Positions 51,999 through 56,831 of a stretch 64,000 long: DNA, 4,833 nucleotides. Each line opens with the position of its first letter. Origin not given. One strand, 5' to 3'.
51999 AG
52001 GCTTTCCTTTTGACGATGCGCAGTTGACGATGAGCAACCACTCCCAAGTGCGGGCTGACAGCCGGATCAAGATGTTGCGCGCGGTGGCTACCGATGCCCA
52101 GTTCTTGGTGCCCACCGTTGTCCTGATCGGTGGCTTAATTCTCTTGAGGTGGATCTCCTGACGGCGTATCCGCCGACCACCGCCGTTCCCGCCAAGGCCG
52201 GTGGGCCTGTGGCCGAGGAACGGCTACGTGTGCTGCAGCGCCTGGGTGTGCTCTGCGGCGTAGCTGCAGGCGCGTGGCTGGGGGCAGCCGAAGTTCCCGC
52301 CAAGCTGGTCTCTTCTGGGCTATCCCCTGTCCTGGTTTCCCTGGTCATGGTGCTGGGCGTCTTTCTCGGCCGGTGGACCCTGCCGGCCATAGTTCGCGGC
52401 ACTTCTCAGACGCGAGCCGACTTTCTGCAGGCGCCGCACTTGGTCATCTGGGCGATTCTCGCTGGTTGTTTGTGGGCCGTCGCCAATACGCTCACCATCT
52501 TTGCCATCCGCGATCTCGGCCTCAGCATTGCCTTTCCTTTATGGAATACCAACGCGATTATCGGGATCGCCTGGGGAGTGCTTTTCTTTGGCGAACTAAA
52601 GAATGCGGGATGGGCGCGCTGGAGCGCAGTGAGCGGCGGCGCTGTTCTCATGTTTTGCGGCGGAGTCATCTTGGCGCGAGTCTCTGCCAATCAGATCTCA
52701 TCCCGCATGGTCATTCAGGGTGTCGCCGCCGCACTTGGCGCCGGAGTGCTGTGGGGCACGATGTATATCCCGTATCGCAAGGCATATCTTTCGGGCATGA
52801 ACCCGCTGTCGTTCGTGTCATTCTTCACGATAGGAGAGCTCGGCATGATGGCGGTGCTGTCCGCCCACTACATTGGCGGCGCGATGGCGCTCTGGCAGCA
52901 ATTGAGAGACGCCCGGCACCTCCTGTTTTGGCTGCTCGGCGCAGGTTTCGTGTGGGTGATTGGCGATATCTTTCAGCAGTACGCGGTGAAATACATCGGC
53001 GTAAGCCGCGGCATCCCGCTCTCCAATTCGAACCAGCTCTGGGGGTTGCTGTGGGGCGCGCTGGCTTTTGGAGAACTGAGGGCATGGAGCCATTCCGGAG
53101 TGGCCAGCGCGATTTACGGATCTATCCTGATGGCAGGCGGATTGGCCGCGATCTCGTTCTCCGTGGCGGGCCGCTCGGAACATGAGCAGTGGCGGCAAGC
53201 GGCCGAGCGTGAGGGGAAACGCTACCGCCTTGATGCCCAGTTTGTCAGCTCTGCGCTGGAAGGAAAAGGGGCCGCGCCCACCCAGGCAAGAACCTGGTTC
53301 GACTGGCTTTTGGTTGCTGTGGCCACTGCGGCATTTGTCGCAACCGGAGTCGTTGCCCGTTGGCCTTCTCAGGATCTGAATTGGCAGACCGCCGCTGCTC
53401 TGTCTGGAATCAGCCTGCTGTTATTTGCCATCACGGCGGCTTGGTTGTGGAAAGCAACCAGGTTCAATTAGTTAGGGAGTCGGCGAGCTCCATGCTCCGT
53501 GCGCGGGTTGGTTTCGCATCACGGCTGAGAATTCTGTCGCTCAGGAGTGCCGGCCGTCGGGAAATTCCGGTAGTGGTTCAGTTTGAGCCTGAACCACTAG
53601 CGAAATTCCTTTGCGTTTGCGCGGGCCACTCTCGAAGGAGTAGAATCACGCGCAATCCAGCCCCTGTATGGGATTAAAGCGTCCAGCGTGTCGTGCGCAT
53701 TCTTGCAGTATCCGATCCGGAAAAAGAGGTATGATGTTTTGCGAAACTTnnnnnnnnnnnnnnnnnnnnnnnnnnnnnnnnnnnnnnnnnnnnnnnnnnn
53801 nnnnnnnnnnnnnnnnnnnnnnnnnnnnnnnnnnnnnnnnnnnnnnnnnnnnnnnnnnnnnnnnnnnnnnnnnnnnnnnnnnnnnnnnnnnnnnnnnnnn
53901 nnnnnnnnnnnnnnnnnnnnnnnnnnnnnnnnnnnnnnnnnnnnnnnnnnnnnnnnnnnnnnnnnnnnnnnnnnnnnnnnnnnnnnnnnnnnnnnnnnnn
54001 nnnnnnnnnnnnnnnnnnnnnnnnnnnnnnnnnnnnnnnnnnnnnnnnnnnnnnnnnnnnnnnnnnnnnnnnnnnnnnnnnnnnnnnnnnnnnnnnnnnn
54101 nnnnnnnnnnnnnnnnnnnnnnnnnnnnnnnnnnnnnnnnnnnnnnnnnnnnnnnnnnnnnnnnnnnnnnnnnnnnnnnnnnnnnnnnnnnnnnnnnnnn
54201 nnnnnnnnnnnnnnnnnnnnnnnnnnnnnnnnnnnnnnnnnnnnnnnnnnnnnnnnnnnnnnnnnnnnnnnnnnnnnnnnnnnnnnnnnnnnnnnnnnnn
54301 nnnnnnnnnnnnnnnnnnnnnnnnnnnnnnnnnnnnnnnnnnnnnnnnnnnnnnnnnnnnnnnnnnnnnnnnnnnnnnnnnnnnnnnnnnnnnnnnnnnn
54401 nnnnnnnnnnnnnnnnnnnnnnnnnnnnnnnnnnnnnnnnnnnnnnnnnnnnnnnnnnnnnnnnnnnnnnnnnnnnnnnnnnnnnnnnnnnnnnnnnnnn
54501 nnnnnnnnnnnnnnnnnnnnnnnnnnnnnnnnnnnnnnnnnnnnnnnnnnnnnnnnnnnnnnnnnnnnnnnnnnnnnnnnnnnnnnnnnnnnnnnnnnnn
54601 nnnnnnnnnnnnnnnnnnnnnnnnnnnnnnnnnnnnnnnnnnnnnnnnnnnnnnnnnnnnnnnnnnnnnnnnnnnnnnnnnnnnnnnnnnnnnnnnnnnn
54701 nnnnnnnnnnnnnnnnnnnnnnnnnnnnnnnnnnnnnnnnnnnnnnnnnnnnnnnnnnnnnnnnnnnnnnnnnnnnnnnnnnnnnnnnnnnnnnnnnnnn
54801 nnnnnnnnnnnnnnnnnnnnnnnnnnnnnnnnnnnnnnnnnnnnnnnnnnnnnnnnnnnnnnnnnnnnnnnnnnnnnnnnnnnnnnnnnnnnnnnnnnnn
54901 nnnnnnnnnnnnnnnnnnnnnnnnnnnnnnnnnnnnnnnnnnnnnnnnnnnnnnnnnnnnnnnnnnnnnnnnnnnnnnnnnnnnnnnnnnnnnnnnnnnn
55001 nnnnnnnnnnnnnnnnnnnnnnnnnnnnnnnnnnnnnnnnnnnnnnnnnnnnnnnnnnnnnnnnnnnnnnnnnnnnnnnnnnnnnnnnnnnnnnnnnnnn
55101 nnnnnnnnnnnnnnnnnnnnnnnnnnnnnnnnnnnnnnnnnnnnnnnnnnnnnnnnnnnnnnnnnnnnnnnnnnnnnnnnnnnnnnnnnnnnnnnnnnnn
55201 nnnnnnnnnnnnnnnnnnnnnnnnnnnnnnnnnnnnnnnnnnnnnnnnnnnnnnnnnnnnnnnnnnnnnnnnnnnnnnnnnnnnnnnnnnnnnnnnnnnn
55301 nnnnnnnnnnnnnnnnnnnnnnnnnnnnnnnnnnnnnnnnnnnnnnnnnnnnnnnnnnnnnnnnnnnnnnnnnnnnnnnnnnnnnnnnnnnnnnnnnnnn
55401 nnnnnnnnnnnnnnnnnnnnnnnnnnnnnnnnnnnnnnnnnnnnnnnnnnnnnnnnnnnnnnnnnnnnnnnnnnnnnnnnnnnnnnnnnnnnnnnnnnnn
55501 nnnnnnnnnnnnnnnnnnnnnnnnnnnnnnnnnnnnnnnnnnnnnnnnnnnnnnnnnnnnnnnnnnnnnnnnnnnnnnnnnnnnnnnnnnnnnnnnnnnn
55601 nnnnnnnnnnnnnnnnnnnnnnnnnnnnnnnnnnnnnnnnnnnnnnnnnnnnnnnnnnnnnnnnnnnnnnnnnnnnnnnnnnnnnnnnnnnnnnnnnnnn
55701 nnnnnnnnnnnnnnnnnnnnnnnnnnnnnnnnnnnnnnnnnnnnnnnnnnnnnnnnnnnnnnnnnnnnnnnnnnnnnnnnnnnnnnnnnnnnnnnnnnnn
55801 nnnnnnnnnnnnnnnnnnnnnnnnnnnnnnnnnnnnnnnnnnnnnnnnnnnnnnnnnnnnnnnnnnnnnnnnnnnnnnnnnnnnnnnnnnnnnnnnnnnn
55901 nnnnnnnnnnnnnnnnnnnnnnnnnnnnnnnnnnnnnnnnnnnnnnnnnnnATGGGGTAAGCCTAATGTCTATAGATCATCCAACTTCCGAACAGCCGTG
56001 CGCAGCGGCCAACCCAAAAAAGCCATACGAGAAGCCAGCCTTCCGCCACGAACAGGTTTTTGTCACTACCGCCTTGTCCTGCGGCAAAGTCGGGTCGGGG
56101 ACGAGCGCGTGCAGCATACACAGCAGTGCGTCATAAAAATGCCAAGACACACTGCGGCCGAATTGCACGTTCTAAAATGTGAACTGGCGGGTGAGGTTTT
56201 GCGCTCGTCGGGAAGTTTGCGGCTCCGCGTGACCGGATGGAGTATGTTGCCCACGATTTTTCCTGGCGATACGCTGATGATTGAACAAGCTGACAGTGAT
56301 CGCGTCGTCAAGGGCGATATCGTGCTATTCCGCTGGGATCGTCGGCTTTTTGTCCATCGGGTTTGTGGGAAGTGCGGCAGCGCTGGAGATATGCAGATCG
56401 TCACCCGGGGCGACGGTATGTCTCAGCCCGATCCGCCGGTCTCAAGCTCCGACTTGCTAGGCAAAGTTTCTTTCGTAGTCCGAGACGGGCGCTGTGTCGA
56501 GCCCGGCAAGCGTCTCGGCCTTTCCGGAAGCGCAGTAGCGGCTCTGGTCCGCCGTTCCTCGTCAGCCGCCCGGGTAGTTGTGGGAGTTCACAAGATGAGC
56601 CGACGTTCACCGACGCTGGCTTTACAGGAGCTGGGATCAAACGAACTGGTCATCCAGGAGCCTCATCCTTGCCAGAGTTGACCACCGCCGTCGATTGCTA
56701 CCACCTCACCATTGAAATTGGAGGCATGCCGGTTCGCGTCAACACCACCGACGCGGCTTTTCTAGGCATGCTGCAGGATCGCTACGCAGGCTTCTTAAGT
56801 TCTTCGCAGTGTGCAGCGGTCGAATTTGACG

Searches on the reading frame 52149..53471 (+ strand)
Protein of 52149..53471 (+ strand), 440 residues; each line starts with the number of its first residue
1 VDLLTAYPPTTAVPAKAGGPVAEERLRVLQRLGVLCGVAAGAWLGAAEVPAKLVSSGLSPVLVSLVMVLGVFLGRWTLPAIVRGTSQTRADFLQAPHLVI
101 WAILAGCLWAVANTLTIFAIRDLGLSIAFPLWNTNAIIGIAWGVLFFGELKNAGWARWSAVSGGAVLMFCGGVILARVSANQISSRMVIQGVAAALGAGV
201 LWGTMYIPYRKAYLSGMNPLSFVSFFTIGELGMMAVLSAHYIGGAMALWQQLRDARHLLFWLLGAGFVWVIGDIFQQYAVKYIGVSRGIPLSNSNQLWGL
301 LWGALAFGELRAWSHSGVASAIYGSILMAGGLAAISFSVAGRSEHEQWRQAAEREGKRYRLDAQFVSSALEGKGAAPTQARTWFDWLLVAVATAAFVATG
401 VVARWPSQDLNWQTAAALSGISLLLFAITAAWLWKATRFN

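Call 92: search_protein_families(library=pfam, proteins=[window:52149-53471:+], max_evalue=0.00001)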
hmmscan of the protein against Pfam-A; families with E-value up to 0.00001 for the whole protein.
window:52149-53471:+ (440 aa): 1 family
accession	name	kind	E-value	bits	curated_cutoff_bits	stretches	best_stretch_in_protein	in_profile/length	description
PF06800.18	Sugar_transport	-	8.5e-15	55.3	26.3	2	255-346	52-138/280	Sugar transport protein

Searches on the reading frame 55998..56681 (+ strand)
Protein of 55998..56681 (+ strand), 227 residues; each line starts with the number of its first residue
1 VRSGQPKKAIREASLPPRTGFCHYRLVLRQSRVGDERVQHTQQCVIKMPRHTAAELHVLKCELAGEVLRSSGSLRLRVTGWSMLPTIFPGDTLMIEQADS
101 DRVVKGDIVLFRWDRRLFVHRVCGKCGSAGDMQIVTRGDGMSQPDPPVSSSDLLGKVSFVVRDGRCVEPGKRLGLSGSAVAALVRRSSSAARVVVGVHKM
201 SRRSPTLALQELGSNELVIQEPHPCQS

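Call 92: search_protein_families(library=pfam, proteins=[window:55998-56681:+], max_evalue=0.00001)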
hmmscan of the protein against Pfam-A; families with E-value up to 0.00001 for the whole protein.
window:55998-56681:+ (227 aa): 1 family
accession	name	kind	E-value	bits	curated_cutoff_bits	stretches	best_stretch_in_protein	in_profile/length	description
PF00717.28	Peptidase_S24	-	1.5e-08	34.8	23.3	1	66-122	27-82/116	Peptidase S24-like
